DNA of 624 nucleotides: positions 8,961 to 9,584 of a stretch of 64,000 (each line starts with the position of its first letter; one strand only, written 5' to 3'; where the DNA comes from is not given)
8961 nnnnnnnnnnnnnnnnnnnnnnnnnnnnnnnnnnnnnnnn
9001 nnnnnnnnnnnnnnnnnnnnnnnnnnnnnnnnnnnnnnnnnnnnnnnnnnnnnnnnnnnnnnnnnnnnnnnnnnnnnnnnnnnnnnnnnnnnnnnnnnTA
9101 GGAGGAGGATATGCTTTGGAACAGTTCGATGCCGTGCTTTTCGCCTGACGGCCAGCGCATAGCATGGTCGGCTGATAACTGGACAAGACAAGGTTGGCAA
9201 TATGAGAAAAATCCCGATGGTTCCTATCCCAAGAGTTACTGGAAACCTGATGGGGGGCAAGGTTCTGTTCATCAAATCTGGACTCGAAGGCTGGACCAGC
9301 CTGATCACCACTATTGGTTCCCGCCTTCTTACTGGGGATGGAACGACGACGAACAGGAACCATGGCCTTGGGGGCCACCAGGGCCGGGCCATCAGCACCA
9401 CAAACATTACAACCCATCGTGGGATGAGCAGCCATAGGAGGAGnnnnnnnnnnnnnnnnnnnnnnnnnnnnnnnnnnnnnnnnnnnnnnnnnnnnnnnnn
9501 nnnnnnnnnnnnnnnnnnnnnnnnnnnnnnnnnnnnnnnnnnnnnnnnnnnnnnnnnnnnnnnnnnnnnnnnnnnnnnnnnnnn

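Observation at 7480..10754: Tandem segmental duplication: TolB-like C-terminal Trp/His-rich domain plus BNR propeller, copied as a unit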

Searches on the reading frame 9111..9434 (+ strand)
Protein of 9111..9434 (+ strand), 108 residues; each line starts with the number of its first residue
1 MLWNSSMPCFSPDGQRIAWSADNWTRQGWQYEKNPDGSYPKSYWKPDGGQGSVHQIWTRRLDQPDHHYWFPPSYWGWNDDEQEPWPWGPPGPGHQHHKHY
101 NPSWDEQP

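Call 6: search_protein_families(library=pfam, proteins=[window:9111-9434:+], max_evalue=0.01)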
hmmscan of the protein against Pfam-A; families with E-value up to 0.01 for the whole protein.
window:9111-9434:+ (108 aa): 1 family
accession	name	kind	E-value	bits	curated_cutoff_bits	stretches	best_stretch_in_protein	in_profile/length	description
PF07676.18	PD40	-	0.0024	18.2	20.9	1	5-22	11-28/38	WD40-like Beta Propeller Repeat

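Call 7: search_protein_families(library=ncbifam, proteins=[window:9111-9434:+], max_evalue=0.01)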
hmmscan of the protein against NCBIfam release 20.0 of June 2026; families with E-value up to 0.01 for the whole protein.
window:9111-9434:+ (108 aa): 0 families

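Call 11: find_homologous_proteins(query=window:9111-9434:+, max_evalue=0.001)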
Query window:9111-9434:+ (108 aa): 2 proteins with E <= 0.001 among 2 candidates.
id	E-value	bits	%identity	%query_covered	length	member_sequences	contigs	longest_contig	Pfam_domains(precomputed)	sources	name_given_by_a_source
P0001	3.0e-27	113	58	97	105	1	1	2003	-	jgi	jgi:hypothetical protein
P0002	7.6e-24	102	58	99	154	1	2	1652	-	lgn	-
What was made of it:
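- Tried and rejected: The word-index search found 2 relatives (call 11).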

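Call 13: find_encoding_contigs(protein=P0001, flank=10000)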
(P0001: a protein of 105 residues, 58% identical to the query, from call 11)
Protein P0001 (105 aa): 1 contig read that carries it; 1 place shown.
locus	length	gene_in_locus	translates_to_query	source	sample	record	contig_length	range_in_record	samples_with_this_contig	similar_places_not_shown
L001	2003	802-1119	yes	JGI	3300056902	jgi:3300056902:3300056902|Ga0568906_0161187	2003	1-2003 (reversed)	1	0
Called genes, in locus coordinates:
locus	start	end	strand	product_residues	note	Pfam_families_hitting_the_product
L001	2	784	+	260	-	?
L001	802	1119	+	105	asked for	-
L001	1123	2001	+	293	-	?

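Call 14: find_encoding_contigs(protein=P0002, flank=10000)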
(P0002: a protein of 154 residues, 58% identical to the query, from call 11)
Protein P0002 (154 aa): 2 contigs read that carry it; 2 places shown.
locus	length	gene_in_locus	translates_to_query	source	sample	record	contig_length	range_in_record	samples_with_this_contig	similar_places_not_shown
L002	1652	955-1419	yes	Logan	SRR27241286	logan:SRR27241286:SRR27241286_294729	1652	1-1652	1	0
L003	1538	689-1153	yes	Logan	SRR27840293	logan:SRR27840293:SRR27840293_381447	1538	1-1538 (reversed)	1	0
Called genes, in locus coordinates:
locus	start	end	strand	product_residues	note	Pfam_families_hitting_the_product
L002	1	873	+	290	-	?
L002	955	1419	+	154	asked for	-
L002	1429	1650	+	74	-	?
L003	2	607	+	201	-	?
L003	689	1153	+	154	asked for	-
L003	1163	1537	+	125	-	?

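Call 24: find_related_loci(query=A1, collection=genome_contigs, flank=10000)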
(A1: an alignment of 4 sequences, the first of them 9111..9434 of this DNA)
Query A1 (108 aa) in genome_contigs; peptide patterns used: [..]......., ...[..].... (x = any residue, [..] = any of these).
378 stretches matched a pattern; 2 encode a relative of the query (tblastn E <= 1e-3); 2 distinct loci.
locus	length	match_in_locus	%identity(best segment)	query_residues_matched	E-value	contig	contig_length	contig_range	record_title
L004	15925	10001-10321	81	2-105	3e-52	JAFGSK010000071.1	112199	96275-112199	MAG: candidate division WOR-3 bacterium isolate Zod_Metabat.887 k87_10900630, whole genome shotgun sequence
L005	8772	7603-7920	63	2-108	2e-38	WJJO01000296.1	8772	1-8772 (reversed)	MAG: candidate division WOR-3 bacterium isolate RBin_337 k141_3108947, whole genome shotgun sequence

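Call 25: find_related_loci(query=A1, collection=metagenome_contigs, flank=10000)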
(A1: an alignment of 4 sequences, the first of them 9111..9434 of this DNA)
Query A1 (108 aa) in metagenome_contigs; peptide patterns used: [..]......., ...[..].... (x = any residue, [..] = any of these).
395 stretches matched a pattern; 3 encode a relative of the query (tblastn E <= 1e-3); 3 distinct loci.
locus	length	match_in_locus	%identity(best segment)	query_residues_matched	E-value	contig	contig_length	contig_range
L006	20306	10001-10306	79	2-107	1e-50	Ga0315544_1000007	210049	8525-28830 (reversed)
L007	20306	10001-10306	79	2-107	1e-50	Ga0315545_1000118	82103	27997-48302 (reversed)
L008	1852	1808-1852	93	2-16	2e-6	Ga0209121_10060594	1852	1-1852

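Call 38: search_protein_representatives(alignment_id=A1)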
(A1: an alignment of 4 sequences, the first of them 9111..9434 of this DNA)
Query: 4 sequences, 101 profile positions. Proteins with E-value up to 0.001 (for the whole library): 3086; up to 1e-10: 284; up to 1e-30: 4. The best 150 are listed.
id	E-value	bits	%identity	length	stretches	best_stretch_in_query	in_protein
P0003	2.9e-47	175.5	-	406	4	2-101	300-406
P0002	1.4e-44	166.9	-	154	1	2-101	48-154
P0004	1.2e-33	131.8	-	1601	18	8-34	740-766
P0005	1.3e-31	125.3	-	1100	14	8-31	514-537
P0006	1.1e-28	115.9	-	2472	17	3-22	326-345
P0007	1.0e-27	112.8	-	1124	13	8-34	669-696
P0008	7.3e-27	110.0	-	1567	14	8-37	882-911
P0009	4.8e-26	107.4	-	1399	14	9-40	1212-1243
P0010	1.0e-25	106.4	-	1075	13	8-32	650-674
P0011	3.3e-25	104.7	-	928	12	4-33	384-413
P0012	3.6e-25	104.6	-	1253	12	7-32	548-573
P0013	4.6e-25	104.3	-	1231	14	9-34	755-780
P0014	4.5e-24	101.1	-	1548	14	7-36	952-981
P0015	4.6e-24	101.0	-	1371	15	9-33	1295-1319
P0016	1.1e-23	99.8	-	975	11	9-34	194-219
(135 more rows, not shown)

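Call 41: find_encoding_contigs(protein=P0003, flank=10000, max_places=5)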
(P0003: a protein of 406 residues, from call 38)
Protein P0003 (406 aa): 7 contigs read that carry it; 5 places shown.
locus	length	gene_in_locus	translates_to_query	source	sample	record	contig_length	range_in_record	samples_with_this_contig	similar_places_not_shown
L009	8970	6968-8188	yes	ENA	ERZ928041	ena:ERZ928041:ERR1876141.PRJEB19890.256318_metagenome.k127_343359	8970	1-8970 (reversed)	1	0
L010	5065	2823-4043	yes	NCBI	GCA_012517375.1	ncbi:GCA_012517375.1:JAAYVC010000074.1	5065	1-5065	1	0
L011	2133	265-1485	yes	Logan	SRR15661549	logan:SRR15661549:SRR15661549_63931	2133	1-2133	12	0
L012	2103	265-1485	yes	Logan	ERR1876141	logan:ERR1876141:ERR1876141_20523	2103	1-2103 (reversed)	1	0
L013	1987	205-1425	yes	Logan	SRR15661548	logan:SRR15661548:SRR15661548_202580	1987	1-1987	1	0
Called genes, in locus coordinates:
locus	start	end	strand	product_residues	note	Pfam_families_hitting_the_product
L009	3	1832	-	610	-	?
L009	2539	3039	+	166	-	-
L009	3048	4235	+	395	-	PF00589:Phage_integrase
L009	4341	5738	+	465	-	PF13365:Trypsin_2, PF00089:Trypsin (weak)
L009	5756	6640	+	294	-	PF00892:EamA, PF05653:Mg_trans_NIPA (weak), PF00892:EamA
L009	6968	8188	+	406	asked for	PF07676:PD40 (faint), PF14583:Pectate_lyase22 (faint), PF00930:DPPIV_N, PF26549:Tricorn_N, PF26550:Tricorn_2nd, PF00930:DPPIV_N (weak)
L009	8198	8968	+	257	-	?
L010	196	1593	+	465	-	PF13365:Trypsin_2, PF00089:Trypsin (weak)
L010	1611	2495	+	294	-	PF00892:EamA, PF05653:Mg_trans_NIPA (weak), PF00892:EamA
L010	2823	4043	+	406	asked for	PF07676:PD40 (faint), PF14583:Pectate_lyase22 (faint), PF00930:DPPIV_N, PF26549:Tricorn_N, PF26550:Tricorn_2nd, PF00930:DPPIV_N (weak)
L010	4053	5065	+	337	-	PF14870:PSII_BNR (faint), PF15902:Sortilin-Vps10 (faint)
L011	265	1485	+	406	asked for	PF07676:PD40 (faint), PF14583:Pectate_lyase22 (faint), PF00930:DPPIV_N, PF26549:Tricorn_N, PF26550:Tricorn_2nd, PF00930:DPPIV_N (weak)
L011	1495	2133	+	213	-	?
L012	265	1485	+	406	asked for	PF07676:PD40 (faint), PF14583:Pectate_lyase22 (faint), PF00930:DPPIV_N, PF26549:Tricorn_N, PF26550:Tricorn_2nd, PF00930:DPPIV_N (weak)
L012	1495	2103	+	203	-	?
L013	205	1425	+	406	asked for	PF07676:PD40 (faint), PF14583:Pectate_lyase22 (faint), PF00930:DPPIV_N, PF26549:Tricorn_N, PF26550:Tricorn_2nd, PF00930:DPPIV_N (weak)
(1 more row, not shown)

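Call 88: predict_structure(alignment_id=A3)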
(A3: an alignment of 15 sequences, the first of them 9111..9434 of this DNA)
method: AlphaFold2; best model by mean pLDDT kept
length: 108 residues; sequences in the alignment: 15
mean_pLDDT: 51.8   pTM: 0.33
mean pLDDT of the five models: 51.8, 48.6, 48.3, 46.4, 42.8
residues with pLDDT >= 90: 0; 70-90: 11; 50-70: 54; < 50: 43
segments of 3 or more residues with pLDDT < 50: 1-4, 66-77, 83-108
pLDDT, mean of each block of 10 residues (from residue 1): 52 74 57 58 54 64 54 43 46 31 33
secondary structure, 60 per line:
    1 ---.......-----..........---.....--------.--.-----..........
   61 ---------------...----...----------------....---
elements in order: E4-10 E16-25 H29-33 E51-60 E76-78 E83-85 H102-105
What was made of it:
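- On Oligomeric (sub-propeller) proteins: The monomer model has pLDDT 51.8 (call 88).
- AlphaFold2 gives no confident fold for the fragment alone (pLDDT 51.8, terminal segment about 31; call 88). There is no confident fold for it alone (call 88).
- Tried and rejected: AlphaFold2 confidence was too low (pLDDT 51.8) to justify a fold search (call 88).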

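Call 92: search_solved_structures(query=window:9111-9434:+, max_evalue=10)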
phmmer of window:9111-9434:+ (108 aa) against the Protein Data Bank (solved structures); distinct sequences matched with E-value up to 10: 12.
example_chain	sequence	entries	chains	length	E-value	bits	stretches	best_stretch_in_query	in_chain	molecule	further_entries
2ymu_A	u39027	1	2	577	5.3e-19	71.8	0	9-30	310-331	WD-40 REPEAT PROTEIN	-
7bie_A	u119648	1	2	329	2.1e-17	66.6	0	9-30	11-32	nvWRAP-T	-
7big_A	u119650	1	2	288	2e-15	60.2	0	9-30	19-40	v13WRAP-T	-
7bif_A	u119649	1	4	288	6.9e-14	55.2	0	9-30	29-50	v22WRAP-T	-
7bid_A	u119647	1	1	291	2.8e-13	53.2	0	9-30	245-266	v31WRAP-T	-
6r60_A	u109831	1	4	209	3.1e-09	40.1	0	9-30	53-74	WD-40 repeat protein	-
6r5y_A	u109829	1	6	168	1.2e-07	35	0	9-30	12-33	WD-40 repeat protein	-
6r5z_A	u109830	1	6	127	8.3e-06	29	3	9-30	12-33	9-bladed beta-propeller formed by three 3-bladed fragments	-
6r5x_A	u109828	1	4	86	0.0012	22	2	9-30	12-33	WD-40 repeat protein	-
3dc0_A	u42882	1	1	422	0.013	18.6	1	2-53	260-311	alpha-amylase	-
1ua7_A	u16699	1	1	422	0.029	17.5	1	2-53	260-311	Alpha-amylase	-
1bag_A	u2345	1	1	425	0.035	17.2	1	2-53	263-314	ALPHA-1,4-GLUCAN-4-GLUCANOHYDROLASE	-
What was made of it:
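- Closest known: Engineered sub-propeller fragments that assemble into oligomeric propellers. Same: The PDB sequence search with the fragment hits these constructs through the shared SPDG-x-IA motif (call 92).
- Tried and rejected: It hits only the SPDG-type repeat motif of WD40 WRAP constructs (call 92).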

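Call 97: list_cluster_members(proteins=[window:9111-9434:+, P0162, P0001])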
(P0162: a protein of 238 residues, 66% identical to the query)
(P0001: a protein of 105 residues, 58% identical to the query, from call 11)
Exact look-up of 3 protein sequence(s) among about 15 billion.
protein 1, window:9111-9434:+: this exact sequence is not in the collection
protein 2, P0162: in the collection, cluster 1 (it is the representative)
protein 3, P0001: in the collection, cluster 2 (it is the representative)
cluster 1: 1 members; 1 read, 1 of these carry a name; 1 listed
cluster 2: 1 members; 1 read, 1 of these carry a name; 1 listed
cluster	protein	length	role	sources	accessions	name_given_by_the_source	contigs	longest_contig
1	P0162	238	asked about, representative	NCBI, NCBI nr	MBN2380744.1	PD40 domain-containing protein [candidate division WOR-3 bacterium]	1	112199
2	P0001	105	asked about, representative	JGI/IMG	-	hypothetical protein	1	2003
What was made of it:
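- Its protein is absent from a collection of 15 billion sequences although the flanking genes are present (calls 11, 97).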
